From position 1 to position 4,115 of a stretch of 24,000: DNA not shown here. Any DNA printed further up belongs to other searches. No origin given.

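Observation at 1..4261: OmpA-like peptidoglycan anchor translationally coupled to a 1277-aa single-TM giant coiled-coil protein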

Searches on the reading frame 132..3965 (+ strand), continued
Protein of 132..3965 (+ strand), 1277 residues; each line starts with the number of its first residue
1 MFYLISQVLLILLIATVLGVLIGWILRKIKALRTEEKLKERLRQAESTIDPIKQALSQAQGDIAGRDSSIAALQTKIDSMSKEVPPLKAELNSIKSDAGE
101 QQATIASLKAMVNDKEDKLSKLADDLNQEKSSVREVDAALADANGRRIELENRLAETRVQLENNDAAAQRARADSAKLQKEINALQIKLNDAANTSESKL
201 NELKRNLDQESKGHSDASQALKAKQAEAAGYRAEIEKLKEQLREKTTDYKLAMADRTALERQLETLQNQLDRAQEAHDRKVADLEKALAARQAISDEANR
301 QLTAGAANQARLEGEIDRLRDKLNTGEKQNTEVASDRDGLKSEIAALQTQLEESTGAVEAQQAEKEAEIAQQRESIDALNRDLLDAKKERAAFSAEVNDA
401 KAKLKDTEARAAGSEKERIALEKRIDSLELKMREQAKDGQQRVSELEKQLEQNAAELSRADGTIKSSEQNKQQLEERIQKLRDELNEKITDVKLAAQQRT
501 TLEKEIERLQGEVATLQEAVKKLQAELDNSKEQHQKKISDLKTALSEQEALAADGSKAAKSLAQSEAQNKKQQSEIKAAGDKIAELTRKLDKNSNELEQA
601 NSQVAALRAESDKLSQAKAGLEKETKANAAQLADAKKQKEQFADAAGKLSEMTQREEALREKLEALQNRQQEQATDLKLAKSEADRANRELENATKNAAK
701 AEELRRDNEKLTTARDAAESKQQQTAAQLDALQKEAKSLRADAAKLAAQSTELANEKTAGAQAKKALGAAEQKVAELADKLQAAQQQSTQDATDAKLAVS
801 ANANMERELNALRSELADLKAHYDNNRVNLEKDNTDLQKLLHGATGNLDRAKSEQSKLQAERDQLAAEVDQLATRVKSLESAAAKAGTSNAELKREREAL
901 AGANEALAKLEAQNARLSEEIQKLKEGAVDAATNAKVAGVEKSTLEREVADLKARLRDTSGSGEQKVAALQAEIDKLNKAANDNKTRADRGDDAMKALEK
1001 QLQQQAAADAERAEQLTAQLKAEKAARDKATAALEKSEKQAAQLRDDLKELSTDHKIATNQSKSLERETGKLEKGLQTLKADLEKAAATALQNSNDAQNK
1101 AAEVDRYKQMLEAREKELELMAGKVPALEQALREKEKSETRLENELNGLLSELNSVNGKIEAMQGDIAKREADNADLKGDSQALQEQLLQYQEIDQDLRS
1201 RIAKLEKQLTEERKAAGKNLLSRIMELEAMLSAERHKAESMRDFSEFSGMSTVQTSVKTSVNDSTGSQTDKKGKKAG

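Call 23: search_protein_families(library=pfam, proteins=[L001:8928-9995:+, L006:6866-7972:+, L022:6010-6711:+, L019:5893-6762:+, L032:1563-6647:+, L017:6001-7260:+, L021:6001-7695:+], max_evalue=0.01)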
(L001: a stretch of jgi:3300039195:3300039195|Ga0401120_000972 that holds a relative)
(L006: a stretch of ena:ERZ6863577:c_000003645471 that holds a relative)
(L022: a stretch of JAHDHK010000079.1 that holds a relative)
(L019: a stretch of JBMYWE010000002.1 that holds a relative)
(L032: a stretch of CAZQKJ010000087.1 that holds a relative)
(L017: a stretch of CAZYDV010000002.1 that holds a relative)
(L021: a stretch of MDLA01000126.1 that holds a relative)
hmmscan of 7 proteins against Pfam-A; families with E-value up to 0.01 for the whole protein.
L001:8928-9995:+ (356 aa): 2 families
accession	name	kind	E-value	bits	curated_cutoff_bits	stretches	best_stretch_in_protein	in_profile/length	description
PF00691.25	OmpA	-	1.5e-14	54.6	27.2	1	234-327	2-98/98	OmpA family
PF04972.22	BON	-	4.5e-08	33.7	27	1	27-91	4-68/69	BON domain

L006:6866-7972:+ (369 aa): 2 families
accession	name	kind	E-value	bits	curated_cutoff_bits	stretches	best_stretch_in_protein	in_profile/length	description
PF00691.25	OmpA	-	1.9e-17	63.8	27.2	1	243-340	2-98/98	OmpA family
PF04972.22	BON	-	0.00018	22.2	27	0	30-94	4-68/69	BON domain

L022:6010-6711:+ (234 aa): 6 families
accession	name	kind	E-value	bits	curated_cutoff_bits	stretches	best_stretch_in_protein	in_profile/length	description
PF08614.16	ATG16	-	2.8e-06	28.1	33.7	1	19-142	71-183/200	Autophagy protein 16 (ATG16)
PF19220.6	Rod_CreS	-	6.6e-06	25.8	100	1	16-172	24-180/359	Crescentin, rod domain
PF12325.13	TMF_TATA_bd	-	0.00014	22.4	29.1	1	7-75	39-106/115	TATA element modulatory factor 1 TATA binding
PF10473.14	CENP-F_leu_zip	-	0.00046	20.7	34.5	1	32-104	23-95/140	Leucine-rich repeats of kinetochore protein Cenp-F/LEK1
PF25014.1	NET2A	-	0.00086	19.7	33.1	1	19-151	87-222/235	NET2A-like domain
PF13851.11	GAS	-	0.002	18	32.3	1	83-166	27-110/200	Growth-arrest specific micro-tubule binding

L019:5893-6762:+ (290 aa): 1 family
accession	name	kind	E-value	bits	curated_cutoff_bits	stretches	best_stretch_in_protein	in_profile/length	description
PF12128.14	DUF3584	-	0.0063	14.5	31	1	25-205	617-795/1191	Protein of unknown function (DUF3584)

L032:1563-6647:+ (1695 aa): 4 families
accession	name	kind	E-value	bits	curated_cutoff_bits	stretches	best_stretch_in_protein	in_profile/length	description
PF12795.12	MscS_porin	-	0.0022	18.1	34.4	1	1110-1195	30-119/238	Mechanosensitive ion channel porin domain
PF10473.14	CENP-F_leu_zip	-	0.0023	18.5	34.5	1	1483-1585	34-138/140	Leucine-rich repeats of kinetochore protein Cenp-F/LEK1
PF22062.2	DPOA2_OB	-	0.0083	16.5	27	0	1063-1103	3-45/109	DNA polymerase alpha subunit B, OB domain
PF09177.16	STX6_10_61_N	-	0.0088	17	29.4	1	247-317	7-77/99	Syntaxin 6/10/61, N-terminal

L017:6001-7260:+ (420 aa): 1 family
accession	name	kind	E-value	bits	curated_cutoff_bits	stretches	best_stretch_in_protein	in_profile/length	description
PF25610.1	HR1_TOCA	-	0.0003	21.5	27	1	84-165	8-87/90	TOCA family HR1 domain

L021:6001-7695:+ (565 aa): 1 family
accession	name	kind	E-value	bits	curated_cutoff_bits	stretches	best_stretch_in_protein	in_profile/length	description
PF21773.2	ODAD1_CC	-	0.0013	18.3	27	1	263-342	196-275/287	ODAD1 central coiled coil region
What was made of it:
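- On OmpA-C-like peptidoglycan-binding domain, PF00691 (partner): 54.6 bits against a cut-off of 27.2 (call 23).
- Closest known: Crescentin / FilP / Scy coiled-coil-rich cytoskeletal proteins. Different: Model scores here are far below cut-off (call 23).
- All crescentin and filament scores are far below cut-off (for example 25.8 bits against 100, call 23).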

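Call 24: search_protein_families(library=padloc, proteins=[L001:8928-9995:+, window:132-3962:+, L022:6010-6711:+], max_evalue=0.01)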
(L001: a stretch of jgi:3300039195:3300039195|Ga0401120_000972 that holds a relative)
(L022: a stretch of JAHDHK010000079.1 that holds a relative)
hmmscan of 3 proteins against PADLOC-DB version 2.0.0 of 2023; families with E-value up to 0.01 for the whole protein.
L001:8928-9995:+ (356 aa): 5 families
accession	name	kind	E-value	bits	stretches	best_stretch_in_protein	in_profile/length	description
PDLC00612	ZorB1|ZorB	-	4.9e-12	44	1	263-335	187-268/293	MotB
PDLC00651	ZorB3|ZorB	-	4.7e-08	30.8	1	276-335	145-204/215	MotB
PDLC00609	ZorB1|ZorB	-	1.1e-06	26.4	1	245-296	119-169/232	MotB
PDLC00610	ZorB1|ZorB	-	1.1e-05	23.1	1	263-335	150-236/254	MotB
PDLC00608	ZorB1|ZorB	-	0.0025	15.2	0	264-334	139-226/243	MotB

window:132-3962:+ (1277 aa): 14 families
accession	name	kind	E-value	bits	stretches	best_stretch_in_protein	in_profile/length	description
PDLC03865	LmuB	-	4.2e-14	49.7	3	34-344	545-843/1007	-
PDLC00551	JetC2|JetC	-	1.4e-10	37.7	3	699-949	741-990/1365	DUF3584 domain; MukB-like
PDLC00580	JetC3|JetC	-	1.6e-10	38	3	235-510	191-457/1068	DUF3584 domain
PDLC00582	JetC3|JetC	-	2.2e-09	33.7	3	297-601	781-1091/1472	DUF3584 domain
PDLC00519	JetC1|JetC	-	2.5e-08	30.6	3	35-248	272-470/1097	DUF3584 domain; MukB-like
PDLC03868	LmuB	-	3.9e-07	26.8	0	718-957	512-732/1035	-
PDLC00006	DruC1|DruC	-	1.9e-06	24.6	2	34-164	183-319/626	Unknown function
PDLC00581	JetC3|JetC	-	1.3e-05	21.2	1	188-605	748-1165/1473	DUF3584 domain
PDLC02756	PbeC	-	8.8e-05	19.7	3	54-332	207-488/643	PbeC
PDLC00553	JetC2|JetC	-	0.00031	16.8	0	1011-1236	295-522/1361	DUF3584 domain; MukB-like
PDLC00550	JetC2|JetC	-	0.00032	16.6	2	33-196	334-497/1355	DUF3584 domain; MukB-like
PDLC03812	RTasRmuC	-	0.00044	17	1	8-129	7-107/439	DRT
PDLC00518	JetC1|JetC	-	0.0051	12.7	0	435-589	299-454/1112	DUF3584 domain; MukB-like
PDLC03859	LmuB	-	0.0062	13.8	0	32-209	298-477/611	-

L022:6010-6711:+ (234 aa): 9 families
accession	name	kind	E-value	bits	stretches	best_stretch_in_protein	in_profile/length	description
PDLC00519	JetC1|JetC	-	0.00014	18.2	1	26-232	661-870/1097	DUF3584 domain; MukB-like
PDLC00580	JetC3|JetC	-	0.00039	16.8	1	9-217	257-459/1068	DUF3584 domain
PDLC00504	JetC1|JetC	-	0.00044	16.4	1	11-220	246-448/1144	DUF3584 domain; MukB-like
PDLC03865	LmuB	-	0.00076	15.8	1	9-215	552-773/1007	-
PDLC00581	JetC3|JetC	-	0.0014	14.5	1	11-224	771-980/1473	DUF3584 domain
PDLC00006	DruC1|DruC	-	0.0018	14.9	1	33-221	168-353/626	Unknown function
PDLC00259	LmuB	-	0.0026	14.7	1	24-107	189-272/588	AAA ATPase domain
PDLC00582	JetC3|JetC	-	0.0041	12.9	1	21-200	779-955/1472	DUF3584 domain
PDLC00551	JetC2|JetC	-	0.0075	12.1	0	32-220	288-477/1365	DUF3584 domain; MukB-like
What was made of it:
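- On Zorya ZorA: ZorB hits to the partner come only through the OmpA domain (call 24).
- The partner's OmpA domain matches ZorB and MotB models through the OmpA-like domain (call 24). The giant matches no ZorA model (call 24).
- Tried and rejected: PADLOC gave only coil and OmpA noise (call 24).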

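Call 31: find_homologous_proteins(query=L001:8928-9995:+, max_evalue=1e-20)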
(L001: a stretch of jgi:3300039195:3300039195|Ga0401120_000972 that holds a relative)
Query L001:8928-9995:+ (356 aa): 3 proteins with E <= 1e-20 among 8000 candidates.
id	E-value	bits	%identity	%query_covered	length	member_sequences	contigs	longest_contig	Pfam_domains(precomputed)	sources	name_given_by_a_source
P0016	1.3e-226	769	100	100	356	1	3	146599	PF00691.26,PF04972.23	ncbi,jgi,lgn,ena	jgi:outer membrane protein OmpA-like peptidoglycan-associated protein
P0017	5.4e-189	645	84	100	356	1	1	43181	PF00691.26,PF04972.23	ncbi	-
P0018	2.0e-163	561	72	100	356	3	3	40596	PF00691.26,PF04972.23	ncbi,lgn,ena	-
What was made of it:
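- Tried and rejected: I set the threshold too strictly (1e-20) for the partner and recovered only 3 close orthologues (call 31).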

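Call 39: search_solved_structures(query=P0016, max_evalue=0.01)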
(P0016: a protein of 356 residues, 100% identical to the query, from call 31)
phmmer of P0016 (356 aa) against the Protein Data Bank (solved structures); distinct sequences matched with E-value up to 0.01: 55.
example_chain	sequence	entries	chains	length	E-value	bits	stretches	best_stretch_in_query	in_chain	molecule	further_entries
5wtp_A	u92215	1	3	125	1.7e-12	50.5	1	232-334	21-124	OmpA family protein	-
5wtl_A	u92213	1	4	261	1.3e-11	47.6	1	232-334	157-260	OmpA family protein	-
9v99_A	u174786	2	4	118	3.1e-11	46.3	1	235-334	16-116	Outer membrane beta-barrel domain-containing protein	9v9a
9v9b_A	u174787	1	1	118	1.6e-10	44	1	235-334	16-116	Outer membrane beta-barrel domain-containing protein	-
5m38_A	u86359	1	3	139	1.6e-09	40.7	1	236-342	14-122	OmpA family protein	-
5u1h_A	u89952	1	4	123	1.7e-09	40.6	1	231-331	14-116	Outer membrane porin F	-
4g4v_A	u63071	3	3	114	2.7e-09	40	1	232-333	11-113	Peptidoglycan-associated lipoprotein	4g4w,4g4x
2aiz_P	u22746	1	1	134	6e-09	38.8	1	232-331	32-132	Outer membrane protein P6 (Fragment)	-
7rjj_A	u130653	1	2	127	7.2e-09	38.6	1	234-340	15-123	OmpA family protein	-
2l26_A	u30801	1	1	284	8.5e-09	38.3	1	232-331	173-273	Uncharacterized protein Rv0899/MT0922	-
7bba_A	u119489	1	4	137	8.7e-09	38.3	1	234-333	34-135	Putative type VI secretion protein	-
5lkw_A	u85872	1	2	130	1.1e-08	38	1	232-335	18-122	Putative OmpA family lipoprotein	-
4b5c_A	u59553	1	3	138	2.9e-08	36.6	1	231-333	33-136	PUTATIVE OMPA FAMILY LIPOPROTEIN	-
5n2c_A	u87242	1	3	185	3.4e-08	36.4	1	232-333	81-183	Putative OmpA family lipoprotein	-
2kgw_A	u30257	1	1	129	6.2e-08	35.5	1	231-331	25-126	Outer membrane protein A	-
2lca_A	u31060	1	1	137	6.3e-08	35.5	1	231-331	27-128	Uncharacterized protein Rv0899/MT0922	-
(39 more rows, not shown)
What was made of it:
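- Closest known: Mycobacterial ArfA. Same: The OmpA domains align (PDB 2l26 and 2lca, call 39).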

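Call 44: predict_structure(alignment_id=A4)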
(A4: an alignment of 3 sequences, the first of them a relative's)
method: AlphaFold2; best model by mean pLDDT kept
length: 356 residues; sequences in the alignment: 3
mean_pLDDT: 36.6   pTM: 0.24
mean pLDDT of the five models: 36.6, 36.4, 36.0, 35.0, 33.8
residues with pLDDT >= 90: 0; 70-90: 0; 50-70: 45; < 50: 311
segments of 3 or more residues with pLDDT < 50: 15-278, 296-298, 308-329, 341-356
pLDDT, mean of each block of 10 residues (from residue 1): 58 46 36 36 28 30 34 32 24 30 36 43 40 32 28 27 22 23 38 32 21 30 30 31 42 40 41 45 53 51 50 42 44 55 37 27
secondary structure, 60 per line:
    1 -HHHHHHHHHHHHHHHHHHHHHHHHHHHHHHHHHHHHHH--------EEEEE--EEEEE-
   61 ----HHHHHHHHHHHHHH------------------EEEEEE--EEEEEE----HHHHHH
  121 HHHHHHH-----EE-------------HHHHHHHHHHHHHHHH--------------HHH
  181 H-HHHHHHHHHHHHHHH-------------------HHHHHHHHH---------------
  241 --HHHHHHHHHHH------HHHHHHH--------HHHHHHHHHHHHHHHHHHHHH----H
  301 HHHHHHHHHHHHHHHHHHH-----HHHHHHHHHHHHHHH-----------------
elements in order: H2-39 E48-52 E55-59 H65-78 E97-102 E105-110 H115-127 H148-163 H178-181 H183-197 H217-225 H243-253 H260-266 H275-295 H300-319 H325-339
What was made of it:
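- The AlphaFold2 model of the partner failed (pLDDT 37, call 44).
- Tried and rejected: The model had pLDDT 36.6 and is unusable, so no fold search was run on it (call 44).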
